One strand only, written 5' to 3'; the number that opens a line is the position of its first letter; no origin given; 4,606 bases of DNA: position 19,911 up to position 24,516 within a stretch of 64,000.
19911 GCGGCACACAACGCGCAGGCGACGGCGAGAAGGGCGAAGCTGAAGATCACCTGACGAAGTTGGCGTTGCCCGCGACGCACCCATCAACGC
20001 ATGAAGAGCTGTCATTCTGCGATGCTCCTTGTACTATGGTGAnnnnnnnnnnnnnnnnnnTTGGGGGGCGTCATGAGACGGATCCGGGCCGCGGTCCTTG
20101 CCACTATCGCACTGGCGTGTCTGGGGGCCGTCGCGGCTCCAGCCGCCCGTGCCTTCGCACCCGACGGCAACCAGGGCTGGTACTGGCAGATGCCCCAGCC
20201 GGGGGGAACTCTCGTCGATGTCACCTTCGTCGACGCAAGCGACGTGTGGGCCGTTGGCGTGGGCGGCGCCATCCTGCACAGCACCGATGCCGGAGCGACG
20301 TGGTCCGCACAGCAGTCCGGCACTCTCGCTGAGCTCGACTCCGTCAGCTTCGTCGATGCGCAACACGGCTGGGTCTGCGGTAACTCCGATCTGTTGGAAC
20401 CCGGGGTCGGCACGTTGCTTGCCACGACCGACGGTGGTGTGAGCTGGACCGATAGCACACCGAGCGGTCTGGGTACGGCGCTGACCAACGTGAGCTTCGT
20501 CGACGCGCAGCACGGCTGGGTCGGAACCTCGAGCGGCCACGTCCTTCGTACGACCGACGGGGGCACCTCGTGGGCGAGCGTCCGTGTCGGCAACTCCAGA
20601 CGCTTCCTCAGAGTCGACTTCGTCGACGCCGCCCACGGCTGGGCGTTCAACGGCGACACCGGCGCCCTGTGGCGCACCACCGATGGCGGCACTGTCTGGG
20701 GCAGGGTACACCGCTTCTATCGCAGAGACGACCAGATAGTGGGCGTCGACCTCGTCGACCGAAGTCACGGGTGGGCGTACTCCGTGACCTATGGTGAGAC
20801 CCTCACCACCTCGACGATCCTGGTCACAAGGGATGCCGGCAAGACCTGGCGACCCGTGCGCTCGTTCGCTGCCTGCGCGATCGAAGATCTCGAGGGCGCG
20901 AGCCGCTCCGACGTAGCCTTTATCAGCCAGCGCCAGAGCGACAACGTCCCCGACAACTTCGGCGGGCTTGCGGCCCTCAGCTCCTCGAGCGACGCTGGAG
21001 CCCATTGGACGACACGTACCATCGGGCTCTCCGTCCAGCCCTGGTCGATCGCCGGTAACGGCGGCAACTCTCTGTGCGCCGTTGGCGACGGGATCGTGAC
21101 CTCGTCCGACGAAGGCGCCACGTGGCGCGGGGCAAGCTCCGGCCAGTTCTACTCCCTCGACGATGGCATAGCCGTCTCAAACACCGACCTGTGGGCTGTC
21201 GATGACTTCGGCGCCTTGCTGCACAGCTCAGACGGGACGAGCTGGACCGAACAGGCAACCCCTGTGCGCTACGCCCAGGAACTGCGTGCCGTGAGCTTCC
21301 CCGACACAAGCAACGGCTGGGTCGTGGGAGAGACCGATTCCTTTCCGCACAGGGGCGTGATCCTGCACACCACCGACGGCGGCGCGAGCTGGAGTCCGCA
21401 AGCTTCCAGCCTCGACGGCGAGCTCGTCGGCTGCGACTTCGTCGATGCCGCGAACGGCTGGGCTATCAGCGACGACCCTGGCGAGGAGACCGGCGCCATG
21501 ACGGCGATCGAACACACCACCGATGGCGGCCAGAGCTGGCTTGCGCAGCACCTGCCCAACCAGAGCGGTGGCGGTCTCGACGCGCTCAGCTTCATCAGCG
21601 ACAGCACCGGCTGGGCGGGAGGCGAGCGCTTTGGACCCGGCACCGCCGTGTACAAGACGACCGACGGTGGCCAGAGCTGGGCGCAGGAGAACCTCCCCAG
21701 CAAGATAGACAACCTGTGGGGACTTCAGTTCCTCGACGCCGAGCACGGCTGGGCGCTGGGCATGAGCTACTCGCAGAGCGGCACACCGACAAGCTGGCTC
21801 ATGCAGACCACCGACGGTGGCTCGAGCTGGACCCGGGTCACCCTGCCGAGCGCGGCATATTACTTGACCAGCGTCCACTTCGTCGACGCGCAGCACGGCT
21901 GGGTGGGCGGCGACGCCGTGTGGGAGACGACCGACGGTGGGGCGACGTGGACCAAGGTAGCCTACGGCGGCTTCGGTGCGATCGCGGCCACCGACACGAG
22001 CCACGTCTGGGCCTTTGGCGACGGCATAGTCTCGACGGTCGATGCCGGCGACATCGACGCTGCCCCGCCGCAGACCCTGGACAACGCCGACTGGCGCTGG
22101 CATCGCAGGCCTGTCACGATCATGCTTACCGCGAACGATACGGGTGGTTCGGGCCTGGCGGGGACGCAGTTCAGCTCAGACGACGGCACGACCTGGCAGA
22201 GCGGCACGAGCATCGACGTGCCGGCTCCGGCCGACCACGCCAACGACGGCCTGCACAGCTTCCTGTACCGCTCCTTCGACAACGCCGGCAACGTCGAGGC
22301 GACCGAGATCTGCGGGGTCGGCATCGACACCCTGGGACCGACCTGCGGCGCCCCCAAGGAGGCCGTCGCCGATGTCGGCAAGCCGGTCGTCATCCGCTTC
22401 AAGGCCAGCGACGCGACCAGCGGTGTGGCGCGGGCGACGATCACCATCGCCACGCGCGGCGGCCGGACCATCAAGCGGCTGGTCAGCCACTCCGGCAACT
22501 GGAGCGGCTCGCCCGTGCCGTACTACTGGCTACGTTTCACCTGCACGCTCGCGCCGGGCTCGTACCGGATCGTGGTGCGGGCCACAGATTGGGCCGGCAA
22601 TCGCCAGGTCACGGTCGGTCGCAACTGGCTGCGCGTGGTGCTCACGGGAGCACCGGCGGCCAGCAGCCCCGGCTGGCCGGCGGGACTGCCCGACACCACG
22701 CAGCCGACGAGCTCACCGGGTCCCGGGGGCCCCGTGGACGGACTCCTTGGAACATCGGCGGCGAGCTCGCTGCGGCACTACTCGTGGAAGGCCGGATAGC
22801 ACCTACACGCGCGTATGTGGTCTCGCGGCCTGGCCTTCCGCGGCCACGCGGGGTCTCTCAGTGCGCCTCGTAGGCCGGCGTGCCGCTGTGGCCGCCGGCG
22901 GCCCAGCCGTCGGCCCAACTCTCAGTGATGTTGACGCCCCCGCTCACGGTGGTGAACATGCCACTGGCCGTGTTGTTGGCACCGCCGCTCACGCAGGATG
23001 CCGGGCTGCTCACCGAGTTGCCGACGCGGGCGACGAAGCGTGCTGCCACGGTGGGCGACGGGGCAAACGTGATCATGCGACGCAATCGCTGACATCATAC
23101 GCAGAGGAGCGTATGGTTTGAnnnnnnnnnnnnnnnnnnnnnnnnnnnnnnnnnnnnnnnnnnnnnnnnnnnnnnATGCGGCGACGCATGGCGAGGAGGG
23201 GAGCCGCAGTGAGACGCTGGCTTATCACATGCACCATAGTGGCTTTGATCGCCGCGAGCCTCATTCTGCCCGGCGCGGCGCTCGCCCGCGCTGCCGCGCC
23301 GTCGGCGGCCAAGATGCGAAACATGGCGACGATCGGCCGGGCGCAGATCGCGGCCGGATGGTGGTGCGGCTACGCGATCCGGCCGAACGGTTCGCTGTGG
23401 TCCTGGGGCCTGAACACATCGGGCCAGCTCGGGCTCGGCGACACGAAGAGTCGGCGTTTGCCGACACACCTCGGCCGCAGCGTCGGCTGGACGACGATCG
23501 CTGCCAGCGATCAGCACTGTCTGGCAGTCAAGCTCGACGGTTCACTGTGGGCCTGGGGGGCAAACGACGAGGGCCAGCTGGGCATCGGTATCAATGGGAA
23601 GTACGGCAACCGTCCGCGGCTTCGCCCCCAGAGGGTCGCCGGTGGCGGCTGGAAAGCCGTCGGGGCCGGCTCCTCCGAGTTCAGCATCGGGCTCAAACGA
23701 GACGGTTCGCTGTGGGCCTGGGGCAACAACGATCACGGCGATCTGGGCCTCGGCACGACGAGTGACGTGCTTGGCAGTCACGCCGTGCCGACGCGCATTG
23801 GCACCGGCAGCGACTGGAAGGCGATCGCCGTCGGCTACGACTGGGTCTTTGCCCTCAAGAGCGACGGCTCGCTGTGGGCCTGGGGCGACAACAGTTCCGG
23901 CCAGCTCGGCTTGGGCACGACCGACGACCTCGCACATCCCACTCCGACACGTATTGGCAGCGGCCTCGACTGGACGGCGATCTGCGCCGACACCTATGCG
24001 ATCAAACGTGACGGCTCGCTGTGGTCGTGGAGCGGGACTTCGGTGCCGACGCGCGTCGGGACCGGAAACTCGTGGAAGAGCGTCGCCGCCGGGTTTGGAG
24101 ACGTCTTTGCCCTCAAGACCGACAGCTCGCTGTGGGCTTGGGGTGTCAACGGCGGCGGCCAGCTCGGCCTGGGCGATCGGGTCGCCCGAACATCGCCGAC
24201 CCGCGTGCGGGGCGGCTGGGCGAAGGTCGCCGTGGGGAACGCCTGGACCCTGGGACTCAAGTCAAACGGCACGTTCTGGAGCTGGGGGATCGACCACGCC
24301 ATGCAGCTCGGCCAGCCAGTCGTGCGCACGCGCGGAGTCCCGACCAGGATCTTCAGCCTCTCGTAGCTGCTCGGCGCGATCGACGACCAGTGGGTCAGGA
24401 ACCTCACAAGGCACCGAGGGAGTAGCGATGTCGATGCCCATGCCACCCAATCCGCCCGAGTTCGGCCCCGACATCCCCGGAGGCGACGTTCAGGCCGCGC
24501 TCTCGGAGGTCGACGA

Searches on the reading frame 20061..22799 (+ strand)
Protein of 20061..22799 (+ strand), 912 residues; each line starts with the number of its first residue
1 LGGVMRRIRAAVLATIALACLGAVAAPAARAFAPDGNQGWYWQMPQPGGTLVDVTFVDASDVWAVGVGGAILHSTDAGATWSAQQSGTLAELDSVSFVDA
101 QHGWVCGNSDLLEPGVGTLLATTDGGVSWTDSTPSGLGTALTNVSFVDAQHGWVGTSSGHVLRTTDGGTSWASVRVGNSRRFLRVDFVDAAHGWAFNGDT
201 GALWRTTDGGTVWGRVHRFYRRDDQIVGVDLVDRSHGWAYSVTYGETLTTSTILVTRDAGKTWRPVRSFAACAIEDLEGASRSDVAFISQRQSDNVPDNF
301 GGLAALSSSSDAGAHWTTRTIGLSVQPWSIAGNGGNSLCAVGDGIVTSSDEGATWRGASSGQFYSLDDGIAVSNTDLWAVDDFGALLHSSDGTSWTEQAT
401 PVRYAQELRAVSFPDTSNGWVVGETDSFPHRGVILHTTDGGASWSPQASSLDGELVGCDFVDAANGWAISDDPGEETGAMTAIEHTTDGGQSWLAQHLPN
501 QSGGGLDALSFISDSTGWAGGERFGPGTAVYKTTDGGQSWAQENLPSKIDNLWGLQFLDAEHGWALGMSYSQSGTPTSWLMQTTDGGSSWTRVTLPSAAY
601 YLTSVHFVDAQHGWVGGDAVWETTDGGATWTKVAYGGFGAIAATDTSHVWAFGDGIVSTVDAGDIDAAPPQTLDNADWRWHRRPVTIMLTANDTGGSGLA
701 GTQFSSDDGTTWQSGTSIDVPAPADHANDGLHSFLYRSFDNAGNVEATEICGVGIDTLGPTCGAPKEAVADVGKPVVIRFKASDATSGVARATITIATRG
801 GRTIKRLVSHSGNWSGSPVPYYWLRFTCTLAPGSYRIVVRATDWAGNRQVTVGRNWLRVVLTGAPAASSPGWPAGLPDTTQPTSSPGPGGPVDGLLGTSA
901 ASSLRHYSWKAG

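Call 71: search_protein_families(library=pfam, proteins=[window:20061-22799:+], max_evalue=0.001)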
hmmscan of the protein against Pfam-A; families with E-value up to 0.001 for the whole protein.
window:20061-22799:+ (912 aa): 4 families
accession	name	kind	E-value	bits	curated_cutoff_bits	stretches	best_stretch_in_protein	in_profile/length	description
PF14870.12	PSII_BNR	-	3e-31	109.2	27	6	402-541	14-138/303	Photosynthesis system II assembly factor YCF48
PF15902.12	Sortilin-Vps10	-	1.9e-16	60.3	33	0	524-594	41-113/446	Sortilin, neurotensin receptor 3,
PF02012.26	BNR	-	1.9e-07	30.4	27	0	73-82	2-11/12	BNR/Asp-box repeat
PF19077.6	Big_13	-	4.4e-06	27.6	27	0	788-849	39-91/102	Bacterial Ig-like domain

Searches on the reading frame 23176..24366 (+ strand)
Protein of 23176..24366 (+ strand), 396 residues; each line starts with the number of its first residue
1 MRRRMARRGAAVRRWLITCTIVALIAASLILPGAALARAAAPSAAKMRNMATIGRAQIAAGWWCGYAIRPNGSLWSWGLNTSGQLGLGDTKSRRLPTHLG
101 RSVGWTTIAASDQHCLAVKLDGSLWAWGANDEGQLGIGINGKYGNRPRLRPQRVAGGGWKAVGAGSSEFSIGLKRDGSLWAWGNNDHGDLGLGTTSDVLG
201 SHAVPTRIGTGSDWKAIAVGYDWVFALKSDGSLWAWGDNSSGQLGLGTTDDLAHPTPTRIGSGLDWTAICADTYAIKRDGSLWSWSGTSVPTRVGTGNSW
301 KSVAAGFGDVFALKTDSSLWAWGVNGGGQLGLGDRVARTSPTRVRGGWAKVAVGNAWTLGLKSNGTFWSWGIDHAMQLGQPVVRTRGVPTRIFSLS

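Call 22: search_protein_families(library=pfam, proteins=[window:23176-24366:+], max_evalue=0.01)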
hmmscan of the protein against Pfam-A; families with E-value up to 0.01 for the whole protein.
window:23176-24366:+ (396 aa): 4 families
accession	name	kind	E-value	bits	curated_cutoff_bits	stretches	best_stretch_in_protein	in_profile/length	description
PF25390.1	WD40_RLD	-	6.6e-65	220.2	150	2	55-297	91-333/363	RCC1-like domain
PF00415.24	RCC1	-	4.5e-49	165.2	21.7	5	71-118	1-50/50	Regulator of chromosome condensation (RCC1) repeat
PF13540.12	RCC1_2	-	4e-37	125.5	22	4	106-134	2-30/30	Regulator of chromosome condensation (RCC1) repeat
PF25384.1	Alsin_RLD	-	4.4e-12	46.4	100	1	102-138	274-310/405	Alsin RCC1-like domain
